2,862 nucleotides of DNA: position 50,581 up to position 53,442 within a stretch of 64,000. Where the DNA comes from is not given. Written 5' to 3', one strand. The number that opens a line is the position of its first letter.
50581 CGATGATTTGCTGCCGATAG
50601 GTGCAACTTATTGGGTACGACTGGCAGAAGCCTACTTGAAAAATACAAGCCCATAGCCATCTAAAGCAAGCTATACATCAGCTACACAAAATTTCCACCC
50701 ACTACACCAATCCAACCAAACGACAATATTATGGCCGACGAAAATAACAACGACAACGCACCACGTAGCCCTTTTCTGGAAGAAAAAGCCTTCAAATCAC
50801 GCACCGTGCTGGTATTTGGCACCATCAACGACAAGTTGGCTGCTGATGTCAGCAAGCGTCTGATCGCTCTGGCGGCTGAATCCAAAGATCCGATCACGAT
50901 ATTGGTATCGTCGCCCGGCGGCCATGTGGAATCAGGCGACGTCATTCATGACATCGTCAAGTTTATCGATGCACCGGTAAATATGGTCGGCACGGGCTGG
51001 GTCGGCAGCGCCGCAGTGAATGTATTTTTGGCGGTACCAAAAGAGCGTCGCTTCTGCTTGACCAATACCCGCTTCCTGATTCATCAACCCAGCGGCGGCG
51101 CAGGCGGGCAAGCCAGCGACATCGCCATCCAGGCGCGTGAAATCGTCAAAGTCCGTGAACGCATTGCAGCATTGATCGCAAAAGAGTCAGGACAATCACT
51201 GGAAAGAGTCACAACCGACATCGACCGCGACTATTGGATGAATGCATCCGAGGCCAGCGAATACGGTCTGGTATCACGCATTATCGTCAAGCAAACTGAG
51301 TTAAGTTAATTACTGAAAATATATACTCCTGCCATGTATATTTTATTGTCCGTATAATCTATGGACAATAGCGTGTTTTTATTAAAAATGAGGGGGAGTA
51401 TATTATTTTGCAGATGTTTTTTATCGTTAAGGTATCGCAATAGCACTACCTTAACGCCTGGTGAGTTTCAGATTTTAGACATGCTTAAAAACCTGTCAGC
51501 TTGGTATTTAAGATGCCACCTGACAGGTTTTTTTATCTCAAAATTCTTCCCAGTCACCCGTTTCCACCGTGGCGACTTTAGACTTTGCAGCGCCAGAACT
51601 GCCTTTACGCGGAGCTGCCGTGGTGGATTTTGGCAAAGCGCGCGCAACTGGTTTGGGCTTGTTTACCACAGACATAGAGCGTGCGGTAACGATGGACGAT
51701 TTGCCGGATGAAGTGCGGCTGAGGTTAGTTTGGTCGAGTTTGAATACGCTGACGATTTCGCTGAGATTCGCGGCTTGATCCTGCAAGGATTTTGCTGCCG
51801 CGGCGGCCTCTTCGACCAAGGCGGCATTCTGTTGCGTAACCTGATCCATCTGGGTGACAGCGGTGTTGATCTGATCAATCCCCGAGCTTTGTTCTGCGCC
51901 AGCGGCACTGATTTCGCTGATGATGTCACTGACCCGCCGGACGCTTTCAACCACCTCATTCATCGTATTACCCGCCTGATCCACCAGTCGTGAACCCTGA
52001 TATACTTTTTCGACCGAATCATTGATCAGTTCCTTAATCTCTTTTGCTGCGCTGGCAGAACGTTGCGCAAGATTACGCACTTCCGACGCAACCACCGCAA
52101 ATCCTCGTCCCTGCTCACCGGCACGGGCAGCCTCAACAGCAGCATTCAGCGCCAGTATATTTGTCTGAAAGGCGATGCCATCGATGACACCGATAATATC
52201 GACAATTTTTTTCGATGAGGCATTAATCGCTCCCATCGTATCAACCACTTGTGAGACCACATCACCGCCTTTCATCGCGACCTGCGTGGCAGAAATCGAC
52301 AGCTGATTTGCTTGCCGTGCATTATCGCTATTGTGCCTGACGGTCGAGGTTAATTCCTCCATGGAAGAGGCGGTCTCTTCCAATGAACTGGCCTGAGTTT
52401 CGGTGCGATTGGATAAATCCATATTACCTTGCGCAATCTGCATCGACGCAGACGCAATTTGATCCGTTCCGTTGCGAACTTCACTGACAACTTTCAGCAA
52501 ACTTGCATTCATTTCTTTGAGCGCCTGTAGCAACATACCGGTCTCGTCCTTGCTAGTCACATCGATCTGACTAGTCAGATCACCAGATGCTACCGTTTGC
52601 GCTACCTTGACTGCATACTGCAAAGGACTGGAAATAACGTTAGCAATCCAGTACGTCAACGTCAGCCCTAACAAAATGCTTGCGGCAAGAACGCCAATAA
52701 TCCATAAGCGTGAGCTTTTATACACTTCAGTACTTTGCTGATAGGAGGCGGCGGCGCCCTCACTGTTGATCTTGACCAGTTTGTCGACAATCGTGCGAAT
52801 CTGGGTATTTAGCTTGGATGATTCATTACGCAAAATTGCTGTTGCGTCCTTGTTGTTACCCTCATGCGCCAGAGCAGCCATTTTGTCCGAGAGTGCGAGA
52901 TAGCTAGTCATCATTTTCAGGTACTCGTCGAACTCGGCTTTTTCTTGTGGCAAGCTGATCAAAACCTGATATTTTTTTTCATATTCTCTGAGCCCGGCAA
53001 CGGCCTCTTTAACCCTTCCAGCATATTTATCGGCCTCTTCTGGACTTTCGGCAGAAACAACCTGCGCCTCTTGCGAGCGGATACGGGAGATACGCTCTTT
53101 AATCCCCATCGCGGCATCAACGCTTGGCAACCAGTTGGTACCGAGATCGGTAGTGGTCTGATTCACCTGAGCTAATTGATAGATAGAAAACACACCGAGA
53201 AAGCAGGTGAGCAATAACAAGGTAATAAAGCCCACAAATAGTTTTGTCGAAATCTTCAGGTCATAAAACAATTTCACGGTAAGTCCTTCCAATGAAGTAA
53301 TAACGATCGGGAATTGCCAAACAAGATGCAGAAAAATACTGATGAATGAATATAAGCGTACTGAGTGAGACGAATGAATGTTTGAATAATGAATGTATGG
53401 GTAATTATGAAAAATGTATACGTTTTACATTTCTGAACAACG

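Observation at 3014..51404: Nine copies of an unnamed ~85-bp structured intergenic repeat, about one per 7 kb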

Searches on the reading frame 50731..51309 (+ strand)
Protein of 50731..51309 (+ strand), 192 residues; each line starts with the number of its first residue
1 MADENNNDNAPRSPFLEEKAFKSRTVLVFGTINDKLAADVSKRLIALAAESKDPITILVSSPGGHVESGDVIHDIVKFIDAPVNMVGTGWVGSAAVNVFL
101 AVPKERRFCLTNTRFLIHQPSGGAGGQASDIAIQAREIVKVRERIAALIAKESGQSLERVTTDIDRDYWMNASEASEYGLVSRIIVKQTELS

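Call 19: search_protein_families(library=pfam, proteins=[window:50731-51309:+])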
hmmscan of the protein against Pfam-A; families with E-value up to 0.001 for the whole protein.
window:50731-51309:+ (192 aa): 1 family
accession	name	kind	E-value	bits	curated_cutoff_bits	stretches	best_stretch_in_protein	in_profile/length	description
PF00574.28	CLP_protease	-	1.3e-55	188.6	20.2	1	18-187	11-181/182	Clp protease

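Call 34: find_encoding_contigs(protein=window:50731-51309:+, flank=10000, max_places=4)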
Protein window:50731-51309:+ (192 aa): 10 contigs read that carry it; 4 places shown.
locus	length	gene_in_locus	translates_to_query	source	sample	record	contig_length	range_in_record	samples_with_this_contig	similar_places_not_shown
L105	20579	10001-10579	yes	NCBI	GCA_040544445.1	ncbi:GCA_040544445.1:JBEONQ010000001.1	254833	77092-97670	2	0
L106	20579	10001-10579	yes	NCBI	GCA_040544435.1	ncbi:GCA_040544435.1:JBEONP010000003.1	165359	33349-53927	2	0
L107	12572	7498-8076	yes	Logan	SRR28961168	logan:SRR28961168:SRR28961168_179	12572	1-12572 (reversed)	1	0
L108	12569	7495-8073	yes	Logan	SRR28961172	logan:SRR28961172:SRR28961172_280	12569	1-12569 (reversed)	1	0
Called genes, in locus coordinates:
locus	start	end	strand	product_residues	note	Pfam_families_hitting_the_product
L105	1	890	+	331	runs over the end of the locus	PF02625:XdhC_CoxI, PF13478:XdhC_C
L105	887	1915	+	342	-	PF00962:A_deaminase, PF19326:AMP_deaminase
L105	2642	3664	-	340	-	PF00005:ABC_tran, PF08352:oligo_HPY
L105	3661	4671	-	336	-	PF00005:ABC_tran, PF08352:oligo_HPY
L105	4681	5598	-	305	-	PF12911:OppC_N, PF00528:BPD_transp_1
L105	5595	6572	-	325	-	PF19300:BPD_transp_1_N, PF00528:BPD_transp_1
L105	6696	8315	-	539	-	PF00496:SBP_bac_5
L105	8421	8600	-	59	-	-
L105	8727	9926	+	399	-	PF01546:Peptidase_M20, PF07687:M20_dimer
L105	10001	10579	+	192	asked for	PF00574:CLP_protease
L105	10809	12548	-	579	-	PF02203:TarH (weak), PF12729:4HB_MCP_1, PF00672:HAMP, PF00015:MCPsignal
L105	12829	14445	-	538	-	PF00015:MCPsignal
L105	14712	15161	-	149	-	-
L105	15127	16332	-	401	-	PF13609:Porin_4 (weak)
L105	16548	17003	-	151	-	-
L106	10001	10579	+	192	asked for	PF00574:CLP_protease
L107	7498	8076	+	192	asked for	PF00574:CLP_protease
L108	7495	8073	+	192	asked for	PF00574:CLP_protease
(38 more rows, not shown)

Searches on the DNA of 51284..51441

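Call 53: search_rna_families(source=window, start=51284, end=51441, threshold=evalue, max_evalue=10)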
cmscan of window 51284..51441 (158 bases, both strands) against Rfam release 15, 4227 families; matches with E-value up to 10: 8.
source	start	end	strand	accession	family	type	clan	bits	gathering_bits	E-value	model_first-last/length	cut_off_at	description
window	51346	51380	+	RF02396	sau-5949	Gene; sRNA;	-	19.7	56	0.49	1-59/59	no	Staphylococcus sRNA sau-5949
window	51315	51441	-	RF02911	Baculoviridae_NAE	Cis-reg;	-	18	51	1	61-200/200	5'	Baculoviridae Nucleocapsid Assembly essential Element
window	51311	51387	-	RF02075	STnc230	Gene; sRNA;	-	17.6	50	2.1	1-83/83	no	Enterobacterial sRNA STnc230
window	51330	51381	+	RF00167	Purine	Cis-reg; riboswitch;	CL00123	16.9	37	4.5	1-102/102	no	Purine riboswitch aptamer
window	51326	51399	+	RF01423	snoR117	Gene; snRNA; snoRNA; CD-box;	-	14.4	42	1.3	1-80/80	no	small nucleolar RNA snoR117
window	51304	51356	+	RF00840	mir-374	Gene; miRNA;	-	12.7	54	6.5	1-71/71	no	mir-374 microRNA precursor family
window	51321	51384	+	RF02551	DapZ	Cis-reg;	-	12.2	56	8.9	1-78/78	no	ABC transporter regulator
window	51284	51324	-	RF02394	sau-63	Gene; sRNA;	-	11.8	100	6.5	1-41/98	3'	Staphylococcus sRNA sau-63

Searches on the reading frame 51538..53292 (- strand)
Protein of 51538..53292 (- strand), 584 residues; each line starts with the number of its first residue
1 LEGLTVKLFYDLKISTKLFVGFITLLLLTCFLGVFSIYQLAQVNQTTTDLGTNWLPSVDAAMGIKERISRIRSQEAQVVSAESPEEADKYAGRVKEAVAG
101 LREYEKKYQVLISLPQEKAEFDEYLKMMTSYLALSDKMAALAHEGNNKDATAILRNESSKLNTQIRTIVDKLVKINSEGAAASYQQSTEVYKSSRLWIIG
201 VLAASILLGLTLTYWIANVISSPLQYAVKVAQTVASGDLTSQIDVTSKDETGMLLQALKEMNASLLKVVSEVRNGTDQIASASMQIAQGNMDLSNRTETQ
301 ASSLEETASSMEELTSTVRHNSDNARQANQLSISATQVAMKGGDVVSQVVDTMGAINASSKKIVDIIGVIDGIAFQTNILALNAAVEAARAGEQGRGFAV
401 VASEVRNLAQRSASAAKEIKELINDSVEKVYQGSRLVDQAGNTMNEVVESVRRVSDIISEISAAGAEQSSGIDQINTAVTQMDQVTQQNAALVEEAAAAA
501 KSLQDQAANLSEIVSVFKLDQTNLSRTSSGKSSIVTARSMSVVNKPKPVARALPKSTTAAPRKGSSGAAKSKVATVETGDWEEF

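Call 19: search_protein_families(library=pfam, proteins=[window:51538-53292:-])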
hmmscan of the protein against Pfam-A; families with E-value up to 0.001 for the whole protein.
window:51538-53292:- (584 aa): 4 families
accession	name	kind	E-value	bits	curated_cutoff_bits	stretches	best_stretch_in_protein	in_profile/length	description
PF00015.26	MCPsignal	-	3.9e-56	190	34.6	1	331-486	3-172/172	Methyl-accepting chemotaxis protein (MCP) signalling domain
PF12729.13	4HB_MCP_1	-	3.2e-26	92.4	27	1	11-191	1-181/181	Four helix bundle sensory module for signal transduction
PF00672.30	HAMP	-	2.6e-11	44.1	25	1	215-261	1-47/53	HAMP domain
PF02203.21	TarH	-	6.4e-07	29.9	25.2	1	11-177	4-174/177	Tar ligand binding domain homologue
